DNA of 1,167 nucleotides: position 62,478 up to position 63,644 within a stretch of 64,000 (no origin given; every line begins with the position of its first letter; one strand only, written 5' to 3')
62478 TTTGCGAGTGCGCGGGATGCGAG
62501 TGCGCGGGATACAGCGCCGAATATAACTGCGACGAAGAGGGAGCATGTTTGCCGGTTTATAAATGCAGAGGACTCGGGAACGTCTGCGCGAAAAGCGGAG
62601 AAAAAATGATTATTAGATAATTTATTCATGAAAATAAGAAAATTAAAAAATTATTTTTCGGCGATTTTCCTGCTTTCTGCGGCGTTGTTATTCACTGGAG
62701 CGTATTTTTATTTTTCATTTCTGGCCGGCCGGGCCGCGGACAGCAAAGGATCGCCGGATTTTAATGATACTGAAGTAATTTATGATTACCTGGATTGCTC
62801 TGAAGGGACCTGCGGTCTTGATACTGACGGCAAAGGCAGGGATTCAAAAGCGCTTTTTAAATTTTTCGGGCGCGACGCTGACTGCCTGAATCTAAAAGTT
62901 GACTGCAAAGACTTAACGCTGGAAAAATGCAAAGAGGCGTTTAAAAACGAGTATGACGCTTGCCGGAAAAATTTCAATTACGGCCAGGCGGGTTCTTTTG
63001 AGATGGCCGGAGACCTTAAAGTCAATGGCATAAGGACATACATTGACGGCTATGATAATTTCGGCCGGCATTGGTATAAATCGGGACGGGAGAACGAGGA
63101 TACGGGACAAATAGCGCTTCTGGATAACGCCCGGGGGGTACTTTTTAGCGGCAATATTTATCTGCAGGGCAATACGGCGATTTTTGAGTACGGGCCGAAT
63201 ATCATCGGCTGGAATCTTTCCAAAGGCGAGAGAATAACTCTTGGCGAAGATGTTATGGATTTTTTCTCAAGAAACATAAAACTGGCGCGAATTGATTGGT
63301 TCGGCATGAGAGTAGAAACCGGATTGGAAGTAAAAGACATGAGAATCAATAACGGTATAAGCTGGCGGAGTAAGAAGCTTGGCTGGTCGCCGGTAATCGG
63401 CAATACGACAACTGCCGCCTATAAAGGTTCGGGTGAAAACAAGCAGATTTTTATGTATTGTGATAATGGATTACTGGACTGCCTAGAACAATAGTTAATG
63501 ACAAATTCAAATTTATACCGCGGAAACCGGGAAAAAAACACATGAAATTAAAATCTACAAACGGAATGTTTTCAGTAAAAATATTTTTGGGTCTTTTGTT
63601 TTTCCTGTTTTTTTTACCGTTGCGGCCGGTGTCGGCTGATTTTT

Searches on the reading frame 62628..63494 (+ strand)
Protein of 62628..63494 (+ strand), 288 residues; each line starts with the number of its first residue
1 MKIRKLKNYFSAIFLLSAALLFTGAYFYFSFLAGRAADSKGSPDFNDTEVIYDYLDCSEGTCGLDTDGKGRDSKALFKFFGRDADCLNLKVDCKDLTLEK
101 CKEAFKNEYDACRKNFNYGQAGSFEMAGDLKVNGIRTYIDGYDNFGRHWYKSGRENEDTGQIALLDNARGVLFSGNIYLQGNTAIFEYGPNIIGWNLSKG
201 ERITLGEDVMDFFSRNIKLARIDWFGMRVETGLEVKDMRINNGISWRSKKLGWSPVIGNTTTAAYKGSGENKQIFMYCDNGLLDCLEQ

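Call 88: find_encoding_contigs(protein=window:62628-63494:+, flank=10000, max_places=2)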
Protein window:62628-63494:+ (288 aa): 2 contigs read that carry it; 1 place shown.
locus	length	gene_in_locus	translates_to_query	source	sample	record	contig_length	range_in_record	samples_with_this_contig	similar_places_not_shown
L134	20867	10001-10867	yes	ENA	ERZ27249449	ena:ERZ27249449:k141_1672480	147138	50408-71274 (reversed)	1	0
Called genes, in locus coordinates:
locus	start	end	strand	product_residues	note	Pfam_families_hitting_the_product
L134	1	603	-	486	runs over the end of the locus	PF08323:Glyco_transf_5, PF13439:Glyco_transf_4, PF13579:Glyco_trans_4_4, PF00534:Glycos_transf_1, PF13692:Glyco_trans_1_4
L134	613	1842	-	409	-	PF01855:POR_N, PF17147:PFOR_II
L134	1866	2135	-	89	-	PF13183:Fer4_8 (faint), PF12797:Fer4_2 (weak), PF00037:Fer4 (weak), PF12837:Fer4_6 (weak), PF14697:Fer4_21, PF12838:Fer4_7, PF13187:Fer4_9 (weak), PF00037:Fer4 (weak), +5 more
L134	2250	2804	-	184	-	PF01558:POR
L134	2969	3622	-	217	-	PF13462:Thioredoxin_4, PF01323:DSBA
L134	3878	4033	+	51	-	-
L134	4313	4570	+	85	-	-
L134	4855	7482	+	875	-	PF00133:tRNA-synt_1, PF09334:tRNA-synt_1g, PF13603:tRNA-synt_1_2, PF00133:tRNA-synt_1, PF08264:Anticodon_1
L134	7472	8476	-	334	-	-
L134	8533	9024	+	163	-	-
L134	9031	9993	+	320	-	-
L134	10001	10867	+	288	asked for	-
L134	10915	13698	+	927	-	PF01436:NHL (faint)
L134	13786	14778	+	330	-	PF01135:PCMT (weak), PF00398:RrnaAD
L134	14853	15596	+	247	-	-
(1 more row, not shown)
